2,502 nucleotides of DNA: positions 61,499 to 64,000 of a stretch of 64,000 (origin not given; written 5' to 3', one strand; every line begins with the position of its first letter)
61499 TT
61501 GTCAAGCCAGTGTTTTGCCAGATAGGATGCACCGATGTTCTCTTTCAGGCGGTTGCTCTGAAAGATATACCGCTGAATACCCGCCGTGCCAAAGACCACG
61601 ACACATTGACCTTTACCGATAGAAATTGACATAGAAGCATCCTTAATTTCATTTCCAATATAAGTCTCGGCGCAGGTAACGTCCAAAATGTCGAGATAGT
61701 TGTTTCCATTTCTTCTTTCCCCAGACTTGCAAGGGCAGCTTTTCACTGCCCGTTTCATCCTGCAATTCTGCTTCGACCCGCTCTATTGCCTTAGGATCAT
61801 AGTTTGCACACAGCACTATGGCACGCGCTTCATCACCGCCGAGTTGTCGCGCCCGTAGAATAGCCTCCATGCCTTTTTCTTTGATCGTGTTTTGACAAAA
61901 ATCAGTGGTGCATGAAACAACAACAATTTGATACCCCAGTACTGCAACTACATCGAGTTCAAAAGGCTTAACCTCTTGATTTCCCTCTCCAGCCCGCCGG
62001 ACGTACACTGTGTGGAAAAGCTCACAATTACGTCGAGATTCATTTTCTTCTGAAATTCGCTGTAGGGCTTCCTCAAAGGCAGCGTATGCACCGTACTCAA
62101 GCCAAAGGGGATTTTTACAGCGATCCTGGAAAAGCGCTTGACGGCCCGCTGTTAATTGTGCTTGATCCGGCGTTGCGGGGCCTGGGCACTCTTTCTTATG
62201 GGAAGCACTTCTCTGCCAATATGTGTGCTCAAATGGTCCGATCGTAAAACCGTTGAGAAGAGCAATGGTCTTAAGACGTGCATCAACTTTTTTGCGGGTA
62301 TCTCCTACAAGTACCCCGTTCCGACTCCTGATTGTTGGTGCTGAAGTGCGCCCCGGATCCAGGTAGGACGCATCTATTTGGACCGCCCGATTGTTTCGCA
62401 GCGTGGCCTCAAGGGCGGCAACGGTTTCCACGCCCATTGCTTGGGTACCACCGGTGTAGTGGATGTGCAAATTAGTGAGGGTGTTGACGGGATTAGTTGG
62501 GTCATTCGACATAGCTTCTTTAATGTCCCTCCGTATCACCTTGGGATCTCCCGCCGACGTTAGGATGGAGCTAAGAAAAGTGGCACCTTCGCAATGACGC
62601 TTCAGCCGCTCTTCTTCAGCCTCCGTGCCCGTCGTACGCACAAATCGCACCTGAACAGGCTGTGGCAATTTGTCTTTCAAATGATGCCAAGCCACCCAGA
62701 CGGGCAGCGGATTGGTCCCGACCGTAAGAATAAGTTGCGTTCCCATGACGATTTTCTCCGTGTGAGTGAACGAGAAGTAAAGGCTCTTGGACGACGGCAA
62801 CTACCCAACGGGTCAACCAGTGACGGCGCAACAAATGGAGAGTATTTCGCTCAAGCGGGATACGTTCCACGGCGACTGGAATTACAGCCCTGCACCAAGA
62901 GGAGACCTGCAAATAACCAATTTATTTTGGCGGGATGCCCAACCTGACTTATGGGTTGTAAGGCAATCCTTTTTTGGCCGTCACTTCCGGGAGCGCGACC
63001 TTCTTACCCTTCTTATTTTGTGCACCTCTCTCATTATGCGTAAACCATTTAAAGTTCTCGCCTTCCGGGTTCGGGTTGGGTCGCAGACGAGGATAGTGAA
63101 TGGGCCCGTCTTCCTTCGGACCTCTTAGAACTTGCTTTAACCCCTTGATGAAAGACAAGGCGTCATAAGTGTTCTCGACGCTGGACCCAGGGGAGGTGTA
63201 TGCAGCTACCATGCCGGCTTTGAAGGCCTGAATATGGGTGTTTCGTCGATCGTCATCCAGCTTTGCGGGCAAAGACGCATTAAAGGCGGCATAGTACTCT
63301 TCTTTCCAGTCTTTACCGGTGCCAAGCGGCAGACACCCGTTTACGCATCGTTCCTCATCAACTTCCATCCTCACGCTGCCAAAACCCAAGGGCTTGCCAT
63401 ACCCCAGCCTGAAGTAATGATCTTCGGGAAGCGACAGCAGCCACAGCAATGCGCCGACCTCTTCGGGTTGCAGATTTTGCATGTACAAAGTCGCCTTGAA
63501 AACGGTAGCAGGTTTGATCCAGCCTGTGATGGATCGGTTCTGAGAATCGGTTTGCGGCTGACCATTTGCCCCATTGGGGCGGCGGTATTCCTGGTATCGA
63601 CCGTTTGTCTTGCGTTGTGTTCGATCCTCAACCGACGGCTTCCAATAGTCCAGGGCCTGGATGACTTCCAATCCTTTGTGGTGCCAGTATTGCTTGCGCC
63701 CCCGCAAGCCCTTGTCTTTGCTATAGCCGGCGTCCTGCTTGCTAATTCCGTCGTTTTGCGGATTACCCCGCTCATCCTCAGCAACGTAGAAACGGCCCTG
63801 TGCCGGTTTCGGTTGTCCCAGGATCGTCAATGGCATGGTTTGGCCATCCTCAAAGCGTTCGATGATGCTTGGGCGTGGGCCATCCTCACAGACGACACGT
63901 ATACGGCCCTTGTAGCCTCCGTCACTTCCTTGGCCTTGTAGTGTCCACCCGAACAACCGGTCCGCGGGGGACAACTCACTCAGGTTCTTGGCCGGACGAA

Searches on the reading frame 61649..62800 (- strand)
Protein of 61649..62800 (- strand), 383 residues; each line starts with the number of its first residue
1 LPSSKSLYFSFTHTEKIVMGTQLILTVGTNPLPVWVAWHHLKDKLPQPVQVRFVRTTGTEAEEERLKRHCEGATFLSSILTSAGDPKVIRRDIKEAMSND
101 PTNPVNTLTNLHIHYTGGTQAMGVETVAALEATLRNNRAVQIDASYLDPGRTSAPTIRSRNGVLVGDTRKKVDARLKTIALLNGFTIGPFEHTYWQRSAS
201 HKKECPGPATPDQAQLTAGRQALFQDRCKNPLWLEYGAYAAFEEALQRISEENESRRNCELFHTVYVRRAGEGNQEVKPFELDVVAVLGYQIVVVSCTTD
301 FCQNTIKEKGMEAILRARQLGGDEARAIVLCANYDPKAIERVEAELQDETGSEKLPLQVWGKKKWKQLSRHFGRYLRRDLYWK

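Call 67: search_protein_families(library=padloc, proteins=[window:61649-62800:-], max_evalue=0.00001)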
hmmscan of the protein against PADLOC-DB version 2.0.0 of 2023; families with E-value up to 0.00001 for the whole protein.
window:61649-62800:- (383 aa): 9 families
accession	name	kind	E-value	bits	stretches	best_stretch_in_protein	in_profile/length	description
PDLC01512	Csx1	-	2.1e-52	176.6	2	233-372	257-380/382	CAS-III; associated_signaling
PDLC01885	CARF4--CARF_PDDEXK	-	3.4e-48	162.9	2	264-371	297-401/405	-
PDLC01883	CARF4--CARF_PDDEXK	-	9.2e-38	128.4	2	265-376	288-387/390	-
PDLC01892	CARF4--CARF_PDDEXK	-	1.1e-30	105.3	2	23-180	4-164/410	-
PDLC01037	Csx1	-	2.6e-26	90.9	1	22-369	4-311/320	ARF+Nuclease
PDLC01903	CARF4--CARF_PDDEXK_TM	-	1.8e-19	68.4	1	231-340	269-357/380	-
PDLC01968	CARF_PDDEXK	-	8.6e-13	46.1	1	232-345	240-329/361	-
PDLC01887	CARF4--CARF_PDDEXK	-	1.4e-07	29.3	1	22-124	3-94/285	-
PDLC01880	CARF4--CARF_PDDEXK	-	3.7e-06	24.5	0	233-375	242-361/364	-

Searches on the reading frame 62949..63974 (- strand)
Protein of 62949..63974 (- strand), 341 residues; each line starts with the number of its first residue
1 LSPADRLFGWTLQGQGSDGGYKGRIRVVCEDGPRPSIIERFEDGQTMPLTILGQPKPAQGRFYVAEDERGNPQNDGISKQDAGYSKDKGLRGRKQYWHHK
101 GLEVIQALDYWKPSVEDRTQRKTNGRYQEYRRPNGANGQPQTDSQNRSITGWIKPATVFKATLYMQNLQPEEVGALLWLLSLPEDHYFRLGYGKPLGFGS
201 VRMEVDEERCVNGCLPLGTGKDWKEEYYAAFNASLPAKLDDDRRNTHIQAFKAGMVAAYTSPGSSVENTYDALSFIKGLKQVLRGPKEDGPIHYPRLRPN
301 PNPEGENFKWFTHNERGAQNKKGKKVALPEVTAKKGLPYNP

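Call 67: search_protein_families(library=padloc, proteins=[window:62949-63974:-], max_evalue=0.00001)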
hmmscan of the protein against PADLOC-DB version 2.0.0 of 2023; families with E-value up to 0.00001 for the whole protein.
window:62949-63974:- (341 aa): 7 families
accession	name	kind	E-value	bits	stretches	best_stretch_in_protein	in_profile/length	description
PDLC01013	Csm3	-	1.6e-47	160.9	1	2-327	355-626/650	Csm3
PDLC01407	Csm3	-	7.9e-45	152.1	1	2-329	279-510/519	"CAS-III-A,CAS-III-D; effector_G7"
PDLC02109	Cas7_IIId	-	2.9e-22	77.5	1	6-331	287-527/544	-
PDLC02114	Cas7_IIId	-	4.7e-21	73.2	1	46-205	324-448/546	-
PDLC02116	Cas7_IIId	-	1.2e-15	55.4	1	153-205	443-495/617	-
PDLC02108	Cas7_IIId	-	2.2e-15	54.9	1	143-273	375-486/540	-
PDLC01220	gRAMP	-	1.2e-13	47.6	1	90-309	1324-1477/1494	CAS-III-E; effector_UNK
